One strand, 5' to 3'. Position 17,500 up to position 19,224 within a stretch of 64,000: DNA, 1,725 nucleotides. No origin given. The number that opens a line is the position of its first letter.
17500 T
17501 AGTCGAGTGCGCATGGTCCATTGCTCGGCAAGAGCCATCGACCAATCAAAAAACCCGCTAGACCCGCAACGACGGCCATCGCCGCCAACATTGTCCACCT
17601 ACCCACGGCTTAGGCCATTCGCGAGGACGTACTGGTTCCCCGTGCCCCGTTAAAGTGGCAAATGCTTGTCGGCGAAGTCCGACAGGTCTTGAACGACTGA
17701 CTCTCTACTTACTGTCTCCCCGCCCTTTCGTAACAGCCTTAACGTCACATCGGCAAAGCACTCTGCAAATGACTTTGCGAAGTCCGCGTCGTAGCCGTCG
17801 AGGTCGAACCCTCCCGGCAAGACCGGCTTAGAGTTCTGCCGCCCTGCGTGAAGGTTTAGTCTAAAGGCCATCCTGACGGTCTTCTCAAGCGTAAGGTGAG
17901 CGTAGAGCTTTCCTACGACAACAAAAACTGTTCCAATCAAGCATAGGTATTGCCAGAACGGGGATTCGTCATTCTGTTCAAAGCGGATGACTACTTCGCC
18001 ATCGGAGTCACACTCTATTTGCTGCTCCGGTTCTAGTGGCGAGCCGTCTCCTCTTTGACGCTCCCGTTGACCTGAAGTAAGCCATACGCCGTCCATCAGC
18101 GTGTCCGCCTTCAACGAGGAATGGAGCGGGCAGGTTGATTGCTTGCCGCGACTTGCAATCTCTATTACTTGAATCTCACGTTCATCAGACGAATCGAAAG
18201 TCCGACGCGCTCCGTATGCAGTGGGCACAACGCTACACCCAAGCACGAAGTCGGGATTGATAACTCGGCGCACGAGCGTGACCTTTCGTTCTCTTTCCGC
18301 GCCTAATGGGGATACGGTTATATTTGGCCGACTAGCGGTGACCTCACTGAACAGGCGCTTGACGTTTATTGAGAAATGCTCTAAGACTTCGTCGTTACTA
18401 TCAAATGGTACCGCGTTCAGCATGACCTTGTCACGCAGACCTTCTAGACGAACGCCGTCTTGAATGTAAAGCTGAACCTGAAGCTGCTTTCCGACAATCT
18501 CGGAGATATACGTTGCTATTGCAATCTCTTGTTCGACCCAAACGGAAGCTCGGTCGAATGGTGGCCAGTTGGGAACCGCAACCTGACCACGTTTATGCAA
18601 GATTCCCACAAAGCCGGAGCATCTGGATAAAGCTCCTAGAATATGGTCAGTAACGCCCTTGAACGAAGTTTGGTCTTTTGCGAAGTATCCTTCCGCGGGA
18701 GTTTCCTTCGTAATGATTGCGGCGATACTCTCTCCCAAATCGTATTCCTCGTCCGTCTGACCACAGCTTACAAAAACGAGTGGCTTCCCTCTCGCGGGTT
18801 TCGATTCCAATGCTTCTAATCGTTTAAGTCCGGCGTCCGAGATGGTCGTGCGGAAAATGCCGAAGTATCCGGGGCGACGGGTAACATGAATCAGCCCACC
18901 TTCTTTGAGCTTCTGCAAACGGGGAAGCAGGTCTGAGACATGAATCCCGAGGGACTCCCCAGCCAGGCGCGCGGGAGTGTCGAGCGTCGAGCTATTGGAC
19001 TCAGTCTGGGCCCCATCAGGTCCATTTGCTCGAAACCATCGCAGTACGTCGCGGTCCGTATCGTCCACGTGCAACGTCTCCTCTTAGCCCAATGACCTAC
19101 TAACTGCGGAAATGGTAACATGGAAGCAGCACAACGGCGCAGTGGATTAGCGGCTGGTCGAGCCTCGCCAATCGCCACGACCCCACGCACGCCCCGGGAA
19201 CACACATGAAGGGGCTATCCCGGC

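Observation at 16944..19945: wHTH plus TIR-like protein flanked by two paralogous TM/beta-sandwich proteins: candidate uncharacterised defence or abortive-infection module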

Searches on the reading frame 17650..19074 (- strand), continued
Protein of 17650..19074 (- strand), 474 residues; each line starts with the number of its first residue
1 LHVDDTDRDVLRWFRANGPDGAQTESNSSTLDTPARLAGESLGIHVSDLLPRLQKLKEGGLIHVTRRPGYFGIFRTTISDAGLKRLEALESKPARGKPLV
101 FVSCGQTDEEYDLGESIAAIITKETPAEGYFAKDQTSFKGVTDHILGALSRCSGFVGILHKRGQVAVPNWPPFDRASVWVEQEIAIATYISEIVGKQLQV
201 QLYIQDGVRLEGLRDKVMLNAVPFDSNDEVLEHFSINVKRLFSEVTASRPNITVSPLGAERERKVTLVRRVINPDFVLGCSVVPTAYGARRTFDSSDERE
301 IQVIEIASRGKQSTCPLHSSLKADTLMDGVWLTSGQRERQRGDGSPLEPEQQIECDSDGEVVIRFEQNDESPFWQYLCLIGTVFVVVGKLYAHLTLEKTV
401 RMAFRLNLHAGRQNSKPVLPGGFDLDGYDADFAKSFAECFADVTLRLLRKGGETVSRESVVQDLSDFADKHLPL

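Call 53: search_protein_families(library=padloc, alignment_id=A5, max_evalue=0.00001)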
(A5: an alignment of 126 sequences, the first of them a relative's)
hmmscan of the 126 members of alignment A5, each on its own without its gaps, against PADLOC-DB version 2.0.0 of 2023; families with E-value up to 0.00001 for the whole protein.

A. member 1, L001:7281-8504:+ (408 aa): 0 families

B. families by the number of members that match (of 126 scanned): 67 families (the first 25 are shown)
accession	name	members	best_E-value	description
PDLC02267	AbiEi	1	9.9e-76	AbiEi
PDLC01248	Cas1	1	1.2e-40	"CAS-I,CAS-II,CAS-III,CAS-IV,CAS-V,CAS-VI; acquisition_1"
PDLC01608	Cas1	1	3.1e-40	"CAS-I,CAS-II,CAS-III,CAS-IV,CAS-V,CAS-VI; acquisition_1"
PDLC02759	SspA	1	3e-34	SspA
PDLC02271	AbiEi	1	8.4e-34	AbiEi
PDLC02657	DndA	1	6e-33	DndA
PDLC00927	Cas1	1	1.1e-32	CRISPR-associated endonuclease Cas1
PDLC00928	Cas1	1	9.8e-32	Cas1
PDLC01249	Cas1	1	2.2e-29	"CAS-I,CAS-II,CAS-III,CAS-IV,CAS-V,CAS-VI; acquisition_1"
PDLC02276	AbiEi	1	4.8e-28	AbiEi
PDLC01743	Cas1c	1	3.5e-27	-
PDLC01747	Cas1g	1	7.5e-27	-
PDLC02066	Cas1b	1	1.6e-26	-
PDLC01334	Cas1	1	8.7e-26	"CAS-I,CAS-II,CAS-III,CAS-IV,CAS-V,CAS-VI; acquisition_1"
PDLC01449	Cas1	1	1.7e-25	"CAS-I,CAS-II,CAS-III,CAS-IV,CAS-V,CAS-VI; acquisition_1"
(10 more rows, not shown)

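Call 80: fold_search(model_id=the predicted structure, library=viral)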
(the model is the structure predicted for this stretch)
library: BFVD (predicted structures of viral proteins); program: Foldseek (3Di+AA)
matches with E <= 10: 1089; with E <= 0.001: 5
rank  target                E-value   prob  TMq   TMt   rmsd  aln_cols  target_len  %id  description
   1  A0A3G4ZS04            1.1e-04  1.00  0.22  0.52   9.1       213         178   13  Uncharacterized protein [Terrestrivirus sp.]
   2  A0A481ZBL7            2.1e-04  0.92  0.16  0.25  17.0       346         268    9  Uncharacterized protein [Pithovirus LCPAC403]
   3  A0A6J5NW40            4.9e-04  0.63  0.13  0.17  22.3       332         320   12  COG2452 Predicted site-specific integrase-resolvase [uncultured Caudovirales phage]
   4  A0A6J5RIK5            8.2e-04  1.00  0.19  0.41   8.8       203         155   10  Uncharacterized protein [uncultured Caudovirales phage]
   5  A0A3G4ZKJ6            9.1e-04  1.00  0.22  0.30   5.6       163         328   12  Uncharacterized protein [Terrestrivirus sp.]
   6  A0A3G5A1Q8            2.8e-03  1.00  0.22  0.61   4.2       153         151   16  Nucleoside 2-deoxyribosyltransferase [Harvfovirus sp.]
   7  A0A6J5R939            3.2e-03  0.38  0.12  0.21  21.9       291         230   12  COG2452 Predicted site-specific integrase-resolvase [uncultured Caudovirales phage]
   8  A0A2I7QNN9            3.4e-03  1.00  0.22  0.53   5.7       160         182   10  (no name in the UniProt tables at hand)
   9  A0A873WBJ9            4.0e-03  1.00  0.24  0.57  10.9       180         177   11  (no name in the UniProt tables at hand)
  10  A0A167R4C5            5.0e-03  0.94  0.16  0.41   7.8       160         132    9  Uncharacterized protein [Powai lake megavirus]
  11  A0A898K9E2            5.6e-03  0.90  0.16  0.26  18.1       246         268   11  (no name in the UniProt tables at hand)
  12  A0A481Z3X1            5.9e-03  0.96  0.17  0.41  16.8       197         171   13  Nucleoside 2-deoxyribosyltransferase like protein [Pithovirus LCPAC104]
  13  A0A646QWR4            8.3e-03  0.99  0.20  0.52   5.8       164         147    7  (no name in the UniProt tables at hand)
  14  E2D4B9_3              9.3e-03  0.35  0.15  0.08  18.5       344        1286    9  Polyprotein (Fragment) [Chalara endornavirus CeEV1]
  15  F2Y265                1.1e-02  0.33  0.14  0.08  25.7       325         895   12  (no name in the UniProt tables at hand)
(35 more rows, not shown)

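Call 84: find_encoding_contigs(protein=P0003, flank=5000, max_places=2)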
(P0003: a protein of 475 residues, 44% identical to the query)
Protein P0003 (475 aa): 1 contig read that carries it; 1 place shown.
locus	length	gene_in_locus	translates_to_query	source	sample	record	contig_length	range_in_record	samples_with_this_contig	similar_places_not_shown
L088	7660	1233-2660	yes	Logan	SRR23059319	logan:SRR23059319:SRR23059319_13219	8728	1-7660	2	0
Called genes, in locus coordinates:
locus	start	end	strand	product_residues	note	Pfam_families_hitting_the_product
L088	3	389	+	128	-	?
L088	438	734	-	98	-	-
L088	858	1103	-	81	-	-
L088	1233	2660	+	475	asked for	-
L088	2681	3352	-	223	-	-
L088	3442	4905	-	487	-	-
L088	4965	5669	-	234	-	-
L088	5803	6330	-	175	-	-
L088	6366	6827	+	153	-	-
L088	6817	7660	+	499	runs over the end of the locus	PF01609:DDE_Tnp_1 (weak)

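Call 85: find_encoding_contigs(protein=P0005, flank=5000, max_places=2)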
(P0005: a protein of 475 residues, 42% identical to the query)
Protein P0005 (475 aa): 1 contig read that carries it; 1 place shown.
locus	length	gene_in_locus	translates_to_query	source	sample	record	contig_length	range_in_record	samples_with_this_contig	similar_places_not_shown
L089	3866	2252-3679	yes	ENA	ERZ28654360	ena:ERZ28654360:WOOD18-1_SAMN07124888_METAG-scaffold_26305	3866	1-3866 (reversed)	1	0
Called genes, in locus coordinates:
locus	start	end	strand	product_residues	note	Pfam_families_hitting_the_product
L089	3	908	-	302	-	?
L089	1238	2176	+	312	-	-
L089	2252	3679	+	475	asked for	-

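Call 86: find_encoding_contigs(protein=P0006, flank=5000, max_places=2)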
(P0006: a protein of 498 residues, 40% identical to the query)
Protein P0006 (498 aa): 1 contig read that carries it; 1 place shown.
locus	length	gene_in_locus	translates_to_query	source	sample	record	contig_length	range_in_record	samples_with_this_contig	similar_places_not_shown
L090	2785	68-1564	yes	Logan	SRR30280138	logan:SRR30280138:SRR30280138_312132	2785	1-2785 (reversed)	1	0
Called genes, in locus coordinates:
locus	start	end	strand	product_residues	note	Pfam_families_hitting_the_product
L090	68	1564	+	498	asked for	-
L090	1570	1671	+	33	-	-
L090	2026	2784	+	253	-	?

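Call 88: search_protein_families(library=padloc, proteins=[L001:2854-5910:+, L088:2684-3352:-, L088:3445-4905:-, L089:6-908:-, L002:3-662:+, L002:719-1114:+, L090:2026-2784:+, L087:5209-5592:+], max_evalue=0.01)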
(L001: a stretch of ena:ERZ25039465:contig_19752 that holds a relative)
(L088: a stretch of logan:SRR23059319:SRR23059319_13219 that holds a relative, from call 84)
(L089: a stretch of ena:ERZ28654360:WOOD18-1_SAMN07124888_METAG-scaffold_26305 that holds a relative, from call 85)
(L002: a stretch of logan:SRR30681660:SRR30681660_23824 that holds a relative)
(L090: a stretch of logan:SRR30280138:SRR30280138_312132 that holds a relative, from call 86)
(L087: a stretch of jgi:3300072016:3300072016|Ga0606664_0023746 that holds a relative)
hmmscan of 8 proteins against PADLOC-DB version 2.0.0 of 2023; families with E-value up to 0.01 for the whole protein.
L001:2854-5910:+ (1019 aa): 0 families

L088:2684-3352:- (223 aa): 0 families

L088:3445-4905:- (487 aa): 1 family
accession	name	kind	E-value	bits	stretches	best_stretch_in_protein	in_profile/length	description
PDLC04368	PDC-M05A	-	0.0056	14.5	0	399-443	44-88/201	-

L089:6-908:- (301 aa): 0 families

L002:3-662:+ (220 aa): 0 families

L002:719-1114:+ (132 aa): 0 families

L090:2026-2784:+ (253 aa): 36 families (the best 25 are shown)
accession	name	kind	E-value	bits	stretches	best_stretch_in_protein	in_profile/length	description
PDLC04138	mad6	-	3.4e-36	123.3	1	21-253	59-301/659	mads_6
PDLC04053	PD-T4-6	-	1.8e-35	120.9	1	14-253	10-258/311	-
PDLC04042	PD-T4-6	-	5.4e-34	116.2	1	12-252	8-258/292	-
PDLC04043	PD-T4-6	-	2.1e-30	104.2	1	15-252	17-263/452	-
PDLC04047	PD-T4-6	-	1.3e-28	98.1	1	13-212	10-213/327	-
PDLC04039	PD-T4-6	-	6.9e-27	92.5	1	16-217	17-221/458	-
PDLC04061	PD-T4-6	-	1.3e-25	88.9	1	15-211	18-223/510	-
PDLC04048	PD-T4-6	-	4.7e-24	83.4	1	15-211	12-212/354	-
PDLC04060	PD-T4-6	-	1.9e-23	81.1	1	15-211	10-209/486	-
PDLC04054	PD-T4-6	-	2.3e-23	81.2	1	15-252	12-259/347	-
PDLC01088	C3a189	-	1.5e-22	77.9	1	23-253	7-249/840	kinase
PDLC04041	PD-T4-6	-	4.4e-22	76.9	1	14-249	29-272/443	-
PDLC04057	PD-T4-6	-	1.5e-21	75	1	15-252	10-256/443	-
PDLC04064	PD-T4-6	-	3.7e-21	73.5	1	88-252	98-266/369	-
PDLC04044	PD-T4-6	-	2e-18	64.7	1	21-253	40-279/372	-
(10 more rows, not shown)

L087:5209-5592:+ (128 aa): 16 families
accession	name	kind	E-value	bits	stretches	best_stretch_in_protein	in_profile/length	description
PDLC02926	HTH_VI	-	3.9e-08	31.4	1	7-61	8-62/92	-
PDLC03947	RmrA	-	2.7e-06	24.5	1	2-59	13-70/383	-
PDLC03946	RmrA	-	5.9e-06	23.2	1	3-60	5-62/357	-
PDLC03952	RmrA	-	9.7e-06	22.7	1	3-59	25-81/395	-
PDLC03949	RmrA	-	1.1e-05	22.5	1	3-60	5-62/363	-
PDLC03955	RmrA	-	1.7e-05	22.2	1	3-71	23-91/371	-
PDLC04142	capH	-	3.5e-05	22.8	1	2-60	8-66/103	capH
PDLC03951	RmrA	-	3.9e-05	20.8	1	2-60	10-68/400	-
PDLC03954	RmrA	-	9.1e-05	19.5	1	2-61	12-71/380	-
PDLC03956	RmrA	-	9.9e-05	19.5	1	3-60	11-69/399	-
PDLC03665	Control_protein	-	0.00019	19.7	1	9-59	17-68/77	control protein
PDLC03666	Control_protein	-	0.00037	18.9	1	2-56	8-62/77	control protein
PDLC03671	Control_protein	-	0.00038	18.6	1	3-67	17-81/84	control protein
PDLC03944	RmrA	-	0.00039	17.6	1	2-59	8-65/384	-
PDLC03664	Control_protein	-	0.0004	18.8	1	2-54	15-67/74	control protein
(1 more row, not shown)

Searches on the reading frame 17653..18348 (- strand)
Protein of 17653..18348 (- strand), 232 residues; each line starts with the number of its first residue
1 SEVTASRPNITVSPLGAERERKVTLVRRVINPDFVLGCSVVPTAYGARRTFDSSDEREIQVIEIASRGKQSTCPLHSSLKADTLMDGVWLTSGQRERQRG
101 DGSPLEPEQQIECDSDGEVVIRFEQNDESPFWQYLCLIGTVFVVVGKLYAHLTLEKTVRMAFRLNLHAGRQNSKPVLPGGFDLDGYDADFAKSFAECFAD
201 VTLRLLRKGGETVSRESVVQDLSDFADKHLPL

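Call 47: predict_structure(alignment_id=A4)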
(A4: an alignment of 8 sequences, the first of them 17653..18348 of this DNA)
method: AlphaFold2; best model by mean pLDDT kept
length: 232 residues; sequences in the alignment: 8
mean_pLDDT: 79.9   pTM: 0.78
mean pLDDT of the five models: 79.9, 78.3, 76.5, 76.2, 75.1
residues with pLDDT >= 90: 120; 70-90: 57; 50-70: 22; < 50: 33
segments of 3 or more residues with pLDDT < 50: 1-31
pLDDT, mean of each block of 10 residues (from residue 1): 31 35 36 78 85 91 90 85 88 62 68 94 84 94 96 95 82 73 94 97 93 95 95 76
secondary structure, 60 per line:
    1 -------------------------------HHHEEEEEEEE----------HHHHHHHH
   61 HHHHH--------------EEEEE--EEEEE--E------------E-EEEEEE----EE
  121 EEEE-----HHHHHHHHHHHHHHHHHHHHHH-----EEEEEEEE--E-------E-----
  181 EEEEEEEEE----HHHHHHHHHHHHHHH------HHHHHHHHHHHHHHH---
elements in order: E35-42 H53-65 E80-84 E87-91 E109-114 E119-124 H130-151 E157-164 E181-189 H194-208 H215-229

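Call 49: fold_search(model_id=the predicted structure, library=pdb)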
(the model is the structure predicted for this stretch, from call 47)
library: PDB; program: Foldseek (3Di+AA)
matches with E <= 10: 479; with E <= 0.001: 0
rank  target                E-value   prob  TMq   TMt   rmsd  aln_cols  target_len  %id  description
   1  5tvf_F                8.4e-02  0.97  0.32  0.27   4.1       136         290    7  Crystal structure of Trypanosoma brucei AdoMetDC/prozyme heterodimer in complex with inhibitor CGP 40215 (released 2017-01-11)
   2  6bm7_F                1.8e-01  0.84  0.31  0.26   4.7       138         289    8  Crystal structure of Trypanosoma brucei AdoMetDC/prozyme heterodimer in complex with pyrimidineamine inhibitor UTSAM56 (released 2018-01-03)
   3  5tvm_E                1.8e-01  0.84  0.31  0.25   4.5       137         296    7  Crystal structure of Trypanosoma brucei AdoMetDC/prozyme heterodimer (released 2017-01-11)
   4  8ffz_H                1.8e-01  0.35  0.22  0.17   9.7       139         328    8  TFIIIA-TFIIIC-Brf1-TBP complex bound to 5S rRNA gene (released 2023-06-21)
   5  1ais_A                2.1e-01  0.54  0.25  0.31   9.4       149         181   10  TATA-BINDING PROTEIN/TRANSCRIPTION FACTOR (II)B/TATA-BOX COMPLEX FROM PYROCOCCUS WOESEI (released 1997-07-07)
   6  5tvf_E                2.2e-01  0.87  0.33  0.27   4.8       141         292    6  Crystal structure of Trypanosoma brucei AdoMetDC/prozyme heterodimer in complex with inhibitor CGP 40215 (released 2017-01-11)
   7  1g0w                  2.2e-01  0.11  0.18  0.14  12.8       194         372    8  CRYSTAL STRUCTURE OF BOVINE RETINAL CREATINE KINASE (released 2001-02-07)
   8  6bm7_E                2.3e-01  0.82  0.32  0.26   4.2       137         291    6  Crystal structure of Trypanosoma brucei AdoMetDC/prozyme heterodimer in complex with pyrimidineamine inhibitor UTSAM56 (released 2018-01-03)
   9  5tvm_F                2.4e-01  0.69  0.32  0.26  14.8       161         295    8  Crystal structure of Trypanosoma brucei AdoMetDC/prozyme heterodimer (released 2017-01-11)
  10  2r4f_C                2.6e-01  0.18  0.21  0.14  11.3       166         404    8  Substituted Pyrazoles as Hepatselective HMG-COA reductase inhibitors (released 2008-04-29)
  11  6ky2                  2.9e-01  0.12  0.21  0.16  12.9       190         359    8  Crystal Structure of Arginine Kinase wild type from Daphnia magna (released 2020-09-16)
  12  1vok_A                3.1e-01  0.33  0.22  0.26   9.4       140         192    8  ARABIDOPSIS THALIANA TBP (DIMER) (released 1996-11-08)
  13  9k3b_U                3.1e-01  0.25  0.21  0.26   9.9       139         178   13  Human RNA Polymerase III de novo transcribing complex 10 overall (TC10-overall) (released 2025-04-16)
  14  6cnb_R                3.2e-01  0.12  0.19  0.10  12.6       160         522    8  Yeast RNA polymerase III initial transcribing complex (released 2018-08-22)
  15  8iue_U                3.4e-01  0.21  0.22  0.27   9.5       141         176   11  RNA polymerase III pre-initiation complex melting complex 1 (released 2023-05-24)
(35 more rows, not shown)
